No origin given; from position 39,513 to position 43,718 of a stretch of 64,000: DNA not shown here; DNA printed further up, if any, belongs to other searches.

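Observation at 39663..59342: AT-rich 20-kb signalling island: two paralogous giant hybrid kinases, HD-GYP and HTH-REC regulators, divergent complete che operon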

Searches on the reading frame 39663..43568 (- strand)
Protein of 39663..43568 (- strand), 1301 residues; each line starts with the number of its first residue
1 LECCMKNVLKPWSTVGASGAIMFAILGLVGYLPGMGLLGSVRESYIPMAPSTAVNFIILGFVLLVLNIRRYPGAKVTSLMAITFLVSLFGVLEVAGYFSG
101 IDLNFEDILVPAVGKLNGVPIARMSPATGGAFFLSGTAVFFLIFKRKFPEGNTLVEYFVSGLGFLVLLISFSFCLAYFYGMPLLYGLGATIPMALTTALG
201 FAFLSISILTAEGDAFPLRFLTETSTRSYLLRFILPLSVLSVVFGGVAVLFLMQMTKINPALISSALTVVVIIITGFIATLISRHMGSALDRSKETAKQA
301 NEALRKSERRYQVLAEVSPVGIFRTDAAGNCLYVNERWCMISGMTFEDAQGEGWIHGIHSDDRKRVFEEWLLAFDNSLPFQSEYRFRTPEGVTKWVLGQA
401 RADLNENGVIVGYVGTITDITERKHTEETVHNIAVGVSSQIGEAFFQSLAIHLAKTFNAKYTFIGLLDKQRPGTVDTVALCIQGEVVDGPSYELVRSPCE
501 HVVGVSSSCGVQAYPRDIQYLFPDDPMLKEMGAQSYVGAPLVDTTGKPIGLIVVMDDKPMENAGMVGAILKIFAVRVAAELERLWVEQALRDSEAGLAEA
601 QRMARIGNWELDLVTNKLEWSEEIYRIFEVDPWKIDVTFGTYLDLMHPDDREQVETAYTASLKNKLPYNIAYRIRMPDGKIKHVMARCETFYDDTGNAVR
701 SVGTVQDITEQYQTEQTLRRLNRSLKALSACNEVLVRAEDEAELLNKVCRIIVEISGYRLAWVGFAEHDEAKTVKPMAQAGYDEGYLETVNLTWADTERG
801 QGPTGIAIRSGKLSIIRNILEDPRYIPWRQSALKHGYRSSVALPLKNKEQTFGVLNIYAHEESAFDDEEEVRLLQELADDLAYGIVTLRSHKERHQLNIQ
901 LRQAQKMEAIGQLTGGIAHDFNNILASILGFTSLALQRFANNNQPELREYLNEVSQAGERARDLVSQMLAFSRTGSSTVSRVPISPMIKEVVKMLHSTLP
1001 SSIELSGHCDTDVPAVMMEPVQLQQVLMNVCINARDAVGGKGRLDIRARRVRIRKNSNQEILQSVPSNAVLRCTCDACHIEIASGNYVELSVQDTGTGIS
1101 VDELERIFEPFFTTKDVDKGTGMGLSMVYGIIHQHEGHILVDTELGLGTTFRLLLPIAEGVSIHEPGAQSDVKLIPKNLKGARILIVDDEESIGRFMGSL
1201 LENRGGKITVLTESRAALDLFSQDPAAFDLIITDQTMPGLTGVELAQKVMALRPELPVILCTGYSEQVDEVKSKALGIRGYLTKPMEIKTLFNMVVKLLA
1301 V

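Call 3: search_protein_families(library=pfam, proteins=[window:39663-43568:-], max_evalue=0.01)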
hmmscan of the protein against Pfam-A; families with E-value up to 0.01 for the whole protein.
window:39663-43568:- (1301 aa): 12 families
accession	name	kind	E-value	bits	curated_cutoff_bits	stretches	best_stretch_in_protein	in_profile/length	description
PF08447.18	PAS_3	-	1.8e-36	124.7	25.6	2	618-705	2-89/89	PAS fold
PF13185.12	GAF_2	-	7.9e-26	91.3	28.6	1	739-883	2-133/136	GAF domain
PF02518.31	HATPase_c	-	3.7e-21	76.1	26.4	1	1059-1158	7-110/111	Histidine kinase-, DNA gyrase B-, and HSP90-like ATPase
PF00072.30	Response_reg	-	3.7e-21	75.8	30.2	1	1184-1295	1-110/111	Response regulator receiver domain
PF01590.32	GAF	-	9.6e-21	75.1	22.4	2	742-882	3-130/133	GAF domain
PF00989.32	PAS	-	8.9e-13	48.7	22.6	1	310-420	2-113/113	PAS fold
PF00512.31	HisKA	-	4e-12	46.5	26.9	1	911-975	3-64/66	His Kinase A (phospho-acceptor) domain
PF08448.16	PAS_4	-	6.9e-12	46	23.1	1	316-424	2-109/110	PAS fold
PF13426.13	PAS_9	-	1.2e-11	45.3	27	1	319-422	1-103/103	PAS domain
PF13492.12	GAF_3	-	1.4e-09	38.9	27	1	835-885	78-127/129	GAF domain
PF13188.13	PAS_8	-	6.6e-05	23.1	21.8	1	309-349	1-43/65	PAS domain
PF14598.12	PAS_11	-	0.0036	17.7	25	0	642-708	37-103/109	PAS domain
